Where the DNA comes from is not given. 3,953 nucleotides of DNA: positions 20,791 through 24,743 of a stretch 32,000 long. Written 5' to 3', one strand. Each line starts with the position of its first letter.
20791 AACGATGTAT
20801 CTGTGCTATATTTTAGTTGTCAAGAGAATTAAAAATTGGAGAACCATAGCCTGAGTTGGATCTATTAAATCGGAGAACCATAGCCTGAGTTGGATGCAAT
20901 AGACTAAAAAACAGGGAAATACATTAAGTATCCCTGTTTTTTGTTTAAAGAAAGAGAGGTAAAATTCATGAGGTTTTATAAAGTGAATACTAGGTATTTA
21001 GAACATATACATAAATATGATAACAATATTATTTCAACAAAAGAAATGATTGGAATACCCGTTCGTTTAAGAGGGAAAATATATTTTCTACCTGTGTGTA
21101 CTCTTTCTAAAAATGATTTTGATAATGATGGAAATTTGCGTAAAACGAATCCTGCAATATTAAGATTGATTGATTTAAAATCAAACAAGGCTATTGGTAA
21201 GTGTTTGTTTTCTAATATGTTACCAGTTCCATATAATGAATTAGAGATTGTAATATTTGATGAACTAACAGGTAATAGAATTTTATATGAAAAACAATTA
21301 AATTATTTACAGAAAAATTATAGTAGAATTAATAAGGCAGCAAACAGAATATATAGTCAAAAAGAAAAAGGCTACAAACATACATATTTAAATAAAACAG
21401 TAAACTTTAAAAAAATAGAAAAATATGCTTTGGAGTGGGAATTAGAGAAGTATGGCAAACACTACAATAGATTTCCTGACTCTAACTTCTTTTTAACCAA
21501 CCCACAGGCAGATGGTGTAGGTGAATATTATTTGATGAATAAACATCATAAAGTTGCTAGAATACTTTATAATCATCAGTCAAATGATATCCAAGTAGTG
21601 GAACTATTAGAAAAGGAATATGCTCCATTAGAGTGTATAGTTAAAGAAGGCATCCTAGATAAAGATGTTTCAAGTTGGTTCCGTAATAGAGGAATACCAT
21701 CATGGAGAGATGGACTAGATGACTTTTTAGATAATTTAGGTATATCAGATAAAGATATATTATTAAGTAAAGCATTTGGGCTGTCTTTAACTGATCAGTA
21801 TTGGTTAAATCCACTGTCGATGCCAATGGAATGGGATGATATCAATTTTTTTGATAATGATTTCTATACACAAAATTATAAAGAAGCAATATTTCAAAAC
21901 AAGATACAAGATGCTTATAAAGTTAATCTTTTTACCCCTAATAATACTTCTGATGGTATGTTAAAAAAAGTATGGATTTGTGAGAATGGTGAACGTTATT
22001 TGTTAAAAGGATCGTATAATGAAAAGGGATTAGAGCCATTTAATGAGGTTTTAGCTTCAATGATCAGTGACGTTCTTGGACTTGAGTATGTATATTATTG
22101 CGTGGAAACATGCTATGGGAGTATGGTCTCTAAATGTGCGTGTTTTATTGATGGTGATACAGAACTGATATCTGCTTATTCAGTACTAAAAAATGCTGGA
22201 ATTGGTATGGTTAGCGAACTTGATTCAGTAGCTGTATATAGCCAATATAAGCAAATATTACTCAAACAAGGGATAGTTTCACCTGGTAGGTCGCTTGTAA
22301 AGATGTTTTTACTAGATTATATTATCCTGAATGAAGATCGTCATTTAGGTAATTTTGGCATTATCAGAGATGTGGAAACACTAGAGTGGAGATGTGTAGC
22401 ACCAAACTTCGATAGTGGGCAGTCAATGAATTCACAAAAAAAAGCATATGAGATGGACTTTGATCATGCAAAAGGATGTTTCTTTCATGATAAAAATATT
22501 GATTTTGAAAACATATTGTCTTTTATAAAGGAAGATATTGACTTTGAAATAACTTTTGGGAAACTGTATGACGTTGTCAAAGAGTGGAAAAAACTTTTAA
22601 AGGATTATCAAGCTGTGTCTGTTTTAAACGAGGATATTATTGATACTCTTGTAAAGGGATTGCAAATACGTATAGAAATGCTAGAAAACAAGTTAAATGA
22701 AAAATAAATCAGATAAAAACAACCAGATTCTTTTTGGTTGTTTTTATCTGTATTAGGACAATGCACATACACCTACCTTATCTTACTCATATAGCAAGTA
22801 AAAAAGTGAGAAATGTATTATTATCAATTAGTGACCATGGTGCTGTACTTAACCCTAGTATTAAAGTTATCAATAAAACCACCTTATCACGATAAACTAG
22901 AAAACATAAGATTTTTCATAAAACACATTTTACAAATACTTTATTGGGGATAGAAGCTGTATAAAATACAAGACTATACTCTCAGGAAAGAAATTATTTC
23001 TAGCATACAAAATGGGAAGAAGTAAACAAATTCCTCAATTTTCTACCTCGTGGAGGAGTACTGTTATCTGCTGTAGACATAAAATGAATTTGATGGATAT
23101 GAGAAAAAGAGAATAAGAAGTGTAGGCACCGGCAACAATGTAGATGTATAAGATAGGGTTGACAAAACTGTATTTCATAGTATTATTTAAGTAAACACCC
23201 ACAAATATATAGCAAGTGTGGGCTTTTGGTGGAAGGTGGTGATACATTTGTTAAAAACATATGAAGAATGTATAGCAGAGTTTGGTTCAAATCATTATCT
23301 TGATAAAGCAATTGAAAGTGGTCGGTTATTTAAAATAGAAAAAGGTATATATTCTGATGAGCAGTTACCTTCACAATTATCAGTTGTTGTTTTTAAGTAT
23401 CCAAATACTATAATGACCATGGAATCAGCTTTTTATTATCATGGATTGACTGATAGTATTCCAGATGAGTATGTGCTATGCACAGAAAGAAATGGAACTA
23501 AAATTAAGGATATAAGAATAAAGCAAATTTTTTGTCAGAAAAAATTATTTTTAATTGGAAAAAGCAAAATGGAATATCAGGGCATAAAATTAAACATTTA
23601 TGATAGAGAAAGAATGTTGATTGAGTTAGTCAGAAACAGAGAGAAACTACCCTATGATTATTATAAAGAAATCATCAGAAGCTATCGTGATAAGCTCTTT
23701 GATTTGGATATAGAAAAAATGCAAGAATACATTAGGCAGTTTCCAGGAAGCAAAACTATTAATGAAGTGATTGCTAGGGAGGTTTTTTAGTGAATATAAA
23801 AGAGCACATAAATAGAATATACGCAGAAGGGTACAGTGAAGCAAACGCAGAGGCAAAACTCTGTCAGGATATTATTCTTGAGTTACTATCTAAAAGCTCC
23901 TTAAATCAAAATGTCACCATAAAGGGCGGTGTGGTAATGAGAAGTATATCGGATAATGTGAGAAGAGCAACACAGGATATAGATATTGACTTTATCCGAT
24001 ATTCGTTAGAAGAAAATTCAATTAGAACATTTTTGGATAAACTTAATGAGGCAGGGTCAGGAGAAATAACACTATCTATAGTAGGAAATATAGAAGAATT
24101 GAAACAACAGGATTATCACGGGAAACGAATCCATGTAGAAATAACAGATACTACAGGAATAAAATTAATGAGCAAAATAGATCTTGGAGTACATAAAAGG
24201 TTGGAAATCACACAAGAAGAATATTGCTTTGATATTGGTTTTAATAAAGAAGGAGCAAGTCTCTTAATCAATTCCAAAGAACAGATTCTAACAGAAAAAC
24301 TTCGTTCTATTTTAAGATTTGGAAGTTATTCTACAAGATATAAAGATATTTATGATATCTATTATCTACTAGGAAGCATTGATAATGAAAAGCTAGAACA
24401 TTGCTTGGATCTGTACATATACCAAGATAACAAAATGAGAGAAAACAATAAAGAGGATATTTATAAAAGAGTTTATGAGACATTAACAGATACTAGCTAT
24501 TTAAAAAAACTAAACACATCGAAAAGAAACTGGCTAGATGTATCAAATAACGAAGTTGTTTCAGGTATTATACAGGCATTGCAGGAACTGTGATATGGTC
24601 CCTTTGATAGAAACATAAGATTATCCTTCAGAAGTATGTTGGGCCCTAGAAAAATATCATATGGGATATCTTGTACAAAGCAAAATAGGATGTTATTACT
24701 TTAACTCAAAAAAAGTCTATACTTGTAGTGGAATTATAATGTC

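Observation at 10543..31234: Cassette array bounded by repeats that copy the terminator, leader and first codons of the amidase gene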

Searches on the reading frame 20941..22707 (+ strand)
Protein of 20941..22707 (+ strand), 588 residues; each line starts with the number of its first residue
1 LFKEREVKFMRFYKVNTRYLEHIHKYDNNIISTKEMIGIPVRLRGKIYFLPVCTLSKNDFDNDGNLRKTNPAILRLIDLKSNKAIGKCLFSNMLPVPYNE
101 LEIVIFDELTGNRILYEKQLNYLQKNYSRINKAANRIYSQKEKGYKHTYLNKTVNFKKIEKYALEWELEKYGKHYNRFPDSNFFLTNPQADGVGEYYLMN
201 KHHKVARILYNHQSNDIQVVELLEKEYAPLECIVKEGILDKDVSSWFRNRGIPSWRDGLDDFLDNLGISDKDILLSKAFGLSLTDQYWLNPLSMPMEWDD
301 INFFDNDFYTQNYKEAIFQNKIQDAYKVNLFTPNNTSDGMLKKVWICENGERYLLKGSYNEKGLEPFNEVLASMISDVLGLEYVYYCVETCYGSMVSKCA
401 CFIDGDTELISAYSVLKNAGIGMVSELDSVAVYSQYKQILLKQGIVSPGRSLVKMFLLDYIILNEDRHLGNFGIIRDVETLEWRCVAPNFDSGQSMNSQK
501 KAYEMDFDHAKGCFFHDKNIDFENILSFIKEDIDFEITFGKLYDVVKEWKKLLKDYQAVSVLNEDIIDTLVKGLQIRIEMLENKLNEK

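Call 13: search_protein_families(library=pfam, proteins=[window:20941-22707:+], max_evalue=0.01)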
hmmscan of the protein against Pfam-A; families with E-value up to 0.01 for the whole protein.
window:20941-22707:+ (588 aa): 2 families
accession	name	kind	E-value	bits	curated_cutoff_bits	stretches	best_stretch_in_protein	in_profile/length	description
PF13958.12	ToxN_toxin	-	4.6e-18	66.3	25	1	10-165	1-158/159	Toxin ToxN, type III toxin-antitoxin system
PF07804.18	HipA_C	-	0.00062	19.9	30.5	1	449-508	119-175/213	HipA-like C-terminal domain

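Call 43: search_protein_families(library=padloc, proteins=[window:20941-22707:+], max_evalue=0.01)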
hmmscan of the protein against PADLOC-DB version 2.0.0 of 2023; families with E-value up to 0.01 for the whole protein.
window:20941-22707:+ (588 aa): 7 families
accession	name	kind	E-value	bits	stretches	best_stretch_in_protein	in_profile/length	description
PDLC02352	AbiQ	-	5.7e-21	73.5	1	10-167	1-158/160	AbiQ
PDLC04340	PDC-M03A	-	1.6e-13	48.8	1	335-572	15-246/280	-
PDLC04344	PDC-M03A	-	3.3e-11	41.2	1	339-501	22-197/305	-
PDLC04339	PDC-M03A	-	1.1e-07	29.4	1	335-501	15-183/293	-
PDLC04342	PDC-M03A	-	2.9e-07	28.3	1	452-502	151-200/299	-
PDLC04345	PDC-M03A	-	5.2e-06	23.9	1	450-503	146-200/302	-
PDLC04337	PDC-M03A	-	0.00042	18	1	443-497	81-134/250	-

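Call 44: search_protein_families(library=ncbifam, proteins=[window:20941-22707:+], max_evalue=0.01)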
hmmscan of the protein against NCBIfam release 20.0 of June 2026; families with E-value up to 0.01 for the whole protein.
window:20941-22707:+ (588 aa): 0 families

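Call 69: find_encoding_contigs(protein=window:20941-22707:+, flank=10000, max_places=10)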
Protein window:20941-22707:+ (588 aa): no gene with exactly this product is on record in the collection.

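Call 70: find_encoding_contigs(protein=window:20968-22707:+, flank=10000, max_places=10)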
Protein window:20968-22707:+ (579 aa): no gene with exactly this product is on record in the collection.

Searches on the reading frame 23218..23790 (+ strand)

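Call 13: search_protein_families(library=pfam, proteins=[window:23218-23790:+], max_evalue=0.01)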
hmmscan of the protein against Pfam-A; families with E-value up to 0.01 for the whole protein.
window:23218-23790:+ (190 aa): 0 families

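Call 43: search_protein_families(library=padloc, proteins=[window:23218-23790:+], max_evalue=0.01)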
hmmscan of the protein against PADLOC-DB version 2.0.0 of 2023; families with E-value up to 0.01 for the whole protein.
window:23218-23790:+ (190 aa): 19 families
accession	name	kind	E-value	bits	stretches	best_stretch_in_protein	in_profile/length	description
PDLC02238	AbiEi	-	1e-74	248.3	1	12-190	2-180/180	AbiEi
PDLC02225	AbiEi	-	8.7e-32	108.4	1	14-185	21-191/198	AbiEi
PDLC02248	AbiEi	-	1.2e-21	75.4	1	12-186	18-195/198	AbiEi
PDLC02265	AbiEi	-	1.6e-19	68.5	1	24-159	28-169/198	AbiEi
PDLC02275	AbiEi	-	3.9e-16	57.6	1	24-174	24-171/184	AbiEi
PDLC02245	AbiEi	-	1.9e-14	51.8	1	24-182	24-187/194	AbiEi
PDLC02283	AbiEi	-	9.2e-14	49.6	1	25-158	32-171/201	AbiEi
PDLC02263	AbiEi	-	1.6e-13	49.1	1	25-158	76-215/244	AbiEi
PDLC02254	AbiEi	-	2e-10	38.7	1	32-175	37-184/197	AbiEi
PDLC02267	AbiEi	-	6e-10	37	1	25-175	38-185/252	AbiEi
PDLC02239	AbiEi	-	2.4e-08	31.9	1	20-173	19-178/195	AbiEi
PDLC02253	AbiEi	-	2.8e-08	31.9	1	12-89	17-95/112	AbiEi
PDLC02262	AbiEi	-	2.7e-07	28.4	1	25-143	39-164/206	AbiEi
PDLC02270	AbiEi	-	3.2e-05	21.1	1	32-180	39-199/265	AbiEi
PDLC02230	AbiEi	-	0.00055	17.7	1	25-183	20-184/192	AbiEi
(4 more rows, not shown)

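Call 44: search_protein_families(library=ncbifam, proteins=[window:23218-23790:+], max_evalue=0.01)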
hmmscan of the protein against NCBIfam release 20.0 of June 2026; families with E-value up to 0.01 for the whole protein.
window:23218-23790:+ (190 aa): 0 families

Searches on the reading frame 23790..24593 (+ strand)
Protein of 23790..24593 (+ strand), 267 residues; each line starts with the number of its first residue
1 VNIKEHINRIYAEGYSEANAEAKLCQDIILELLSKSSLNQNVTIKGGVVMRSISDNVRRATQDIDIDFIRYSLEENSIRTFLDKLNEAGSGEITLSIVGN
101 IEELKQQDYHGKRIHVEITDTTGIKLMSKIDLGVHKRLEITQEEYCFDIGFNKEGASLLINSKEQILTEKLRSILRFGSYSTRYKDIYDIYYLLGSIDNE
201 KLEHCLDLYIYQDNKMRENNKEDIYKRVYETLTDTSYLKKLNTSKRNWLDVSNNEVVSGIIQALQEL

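Call 13: search_protein_families(library=pfam, proteins=[window:23790-24593:+], max_evalue=0.01)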
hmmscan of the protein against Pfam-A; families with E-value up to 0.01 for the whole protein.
window:23790-24593:+ (267 aa): 1 family
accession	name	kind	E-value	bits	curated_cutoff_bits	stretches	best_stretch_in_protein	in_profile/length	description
PF08843.17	AbiEii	-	1.3e-20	74.8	22.5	1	30-223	3-194/238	Nucleotidyl transferase AbiEii toxin, Type IV TA system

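Call 43: search_protein_families(library=padloc, proteins=[window:23790-24593:+], max_evalue=0.01)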
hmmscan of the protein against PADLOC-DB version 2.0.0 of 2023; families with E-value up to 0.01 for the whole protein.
window:23790-24593:+ (267 aa): 15 families
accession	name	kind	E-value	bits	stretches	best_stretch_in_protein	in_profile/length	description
PDLC02310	AbiEii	-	1.2e-117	390.1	1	1-266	1-264/265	AbiEii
PDLC02288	AbiEii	-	1.4e-28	97.6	1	22-211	33-223/294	AbiEii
PDLC02306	AbiEii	-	1.3e-10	39.3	1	19-201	17-212/280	AbiEii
PDLC02304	AbiEii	-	2.8e-10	38.6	1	14-208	15-201/260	AbiEii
PDLC02291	AbiEii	-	3.5e-10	37.7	1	27-207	44-215/310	AbiEii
PDLC02319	AbiEii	-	1.2e-09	36.2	1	30-206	6-177/241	AbiEii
PDLC02312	AbiEii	-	1.9e-08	31.8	1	30-196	40-208/299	AbiEii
PDLC02295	AbiEii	-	8e-06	23.4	1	2-199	5-198/261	AbiEii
PDLC02320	AbiEii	-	1.5e-05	23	1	138-254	8-129/147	AbiEii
PDLC02313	AbiEii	-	1.6e-05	22.6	0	26-75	28-76/254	AbiEii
PDLC02296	AbiEii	-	5.1e-05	20.6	1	24-195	28-199/282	AbiEii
PDLC02305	AbiEii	-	0.00011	19.5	1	26-225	29-225/306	AbiEii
PDLC02326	AbiEii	-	0.00013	20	1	24-84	29-89/133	AbiEii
PDLC02308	AbiEii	-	0.00025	18.8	0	182-237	176-232/279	AbiEii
PDLC02318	AbiEii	-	0.0029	15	1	22-213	22-204/280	AbiEii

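Call 44: search_protein_families(library=ncbifam, proteins=[window:23790-24593:+], max_evalue=0.01)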
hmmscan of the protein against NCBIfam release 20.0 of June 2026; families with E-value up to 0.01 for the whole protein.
window:23790-24593:+ (267 aa): 0 families

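Call 62: find_homologous_proteins(query=window:23790-24593:+, max_evalue=1e-20)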
Query window:23790-24593:+ (267 aa): 4146 proteins with E <= 1e-20 among 4897 candidates; the best 120 are listed.
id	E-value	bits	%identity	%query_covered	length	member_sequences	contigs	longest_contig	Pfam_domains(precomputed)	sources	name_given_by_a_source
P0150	7.8e-166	568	99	100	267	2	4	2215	PF08843.18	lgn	-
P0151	6.3e-162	555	97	100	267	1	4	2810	PF08843.18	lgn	-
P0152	2.4e-115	402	71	100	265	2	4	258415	PF08843.18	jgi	-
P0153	8.6e-115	401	70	100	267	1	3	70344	PF08843.18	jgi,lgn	-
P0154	4.8e-108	379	67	100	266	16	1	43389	PF08843.18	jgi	jgi:predicted nucleotidyltransferase component of viral defense system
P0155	5.3e-108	378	67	100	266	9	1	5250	PF08843.18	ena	-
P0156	5.9e-108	378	66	100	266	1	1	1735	PF08843.18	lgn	-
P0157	7.7e-104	365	64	100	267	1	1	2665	PF08843.18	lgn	-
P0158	1.1e-102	361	63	100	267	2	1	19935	PF08843.18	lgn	-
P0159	1.5e-102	361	63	100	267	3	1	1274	PF08843.18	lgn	-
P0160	3.7e-102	359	63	100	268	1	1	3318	PF08843.18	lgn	-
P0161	4.3e-102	359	64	100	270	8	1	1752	PF08843.18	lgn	-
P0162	1.3e-101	358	61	100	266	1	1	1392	PF08843.18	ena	-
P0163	2.0e-101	357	64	100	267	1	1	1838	PF08843.18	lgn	-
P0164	6.5e-101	355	62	99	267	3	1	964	PF08843.18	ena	-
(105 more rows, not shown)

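Call 63: find_encoding_contigs(protein=P0151, flank=10000, max_places=10)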
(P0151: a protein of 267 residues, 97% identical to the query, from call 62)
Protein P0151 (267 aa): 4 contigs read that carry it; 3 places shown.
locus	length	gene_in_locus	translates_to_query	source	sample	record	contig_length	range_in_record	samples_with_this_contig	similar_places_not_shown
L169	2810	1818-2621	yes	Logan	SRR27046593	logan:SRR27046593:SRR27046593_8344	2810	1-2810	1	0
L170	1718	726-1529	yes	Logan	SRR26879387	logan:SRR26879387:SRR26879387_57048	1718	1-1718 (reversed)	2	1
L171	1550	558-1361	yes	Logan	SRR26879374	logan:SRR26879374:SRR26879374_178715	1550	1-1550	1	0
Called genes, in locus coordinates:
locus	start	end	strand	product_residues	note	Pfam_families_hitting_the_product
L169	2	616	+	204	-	?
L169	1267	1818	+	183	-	-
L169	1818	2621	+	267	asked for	PF08843:AbiEii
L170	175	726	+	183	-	-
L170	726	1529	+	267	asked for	PF08843:AbiEii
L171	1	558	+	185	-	?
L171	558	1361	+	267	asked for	PF08843:AbiEii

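Call 64: find_encoding_contigs(protein=P0150, flank=10000, max_places=10)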
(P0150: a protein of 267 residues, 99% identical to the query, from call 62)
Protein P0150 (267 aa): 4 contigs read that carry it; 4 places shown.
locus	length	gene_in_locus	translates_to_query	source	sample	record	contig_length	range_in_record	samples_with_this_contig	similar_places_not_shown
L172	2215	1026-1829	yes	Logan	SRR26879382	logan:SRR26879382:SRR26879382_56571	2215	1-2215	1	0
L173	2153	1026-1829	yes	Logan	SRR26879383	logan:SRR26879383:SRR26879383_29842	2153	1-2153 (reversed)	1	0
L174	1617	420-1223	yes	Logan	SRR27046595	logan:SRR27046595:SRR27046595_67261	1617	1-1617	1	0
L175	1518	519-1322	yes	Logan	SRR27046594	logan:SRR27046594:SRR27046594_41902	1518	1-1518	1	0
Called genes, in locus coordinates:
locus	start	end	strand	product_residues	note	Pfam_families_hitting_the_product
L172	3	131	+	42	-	?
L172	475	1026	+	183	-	-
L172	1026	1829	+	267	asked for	PF08843:AbiEii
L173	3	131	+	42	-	?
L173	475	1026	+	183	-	-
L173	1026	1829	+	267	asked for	PF08843:AbiEii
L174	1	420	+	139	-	?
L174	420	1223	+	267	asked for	PF08843:AbiEii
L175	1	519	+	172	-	?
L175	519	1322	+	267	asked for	PF08843:AbiEii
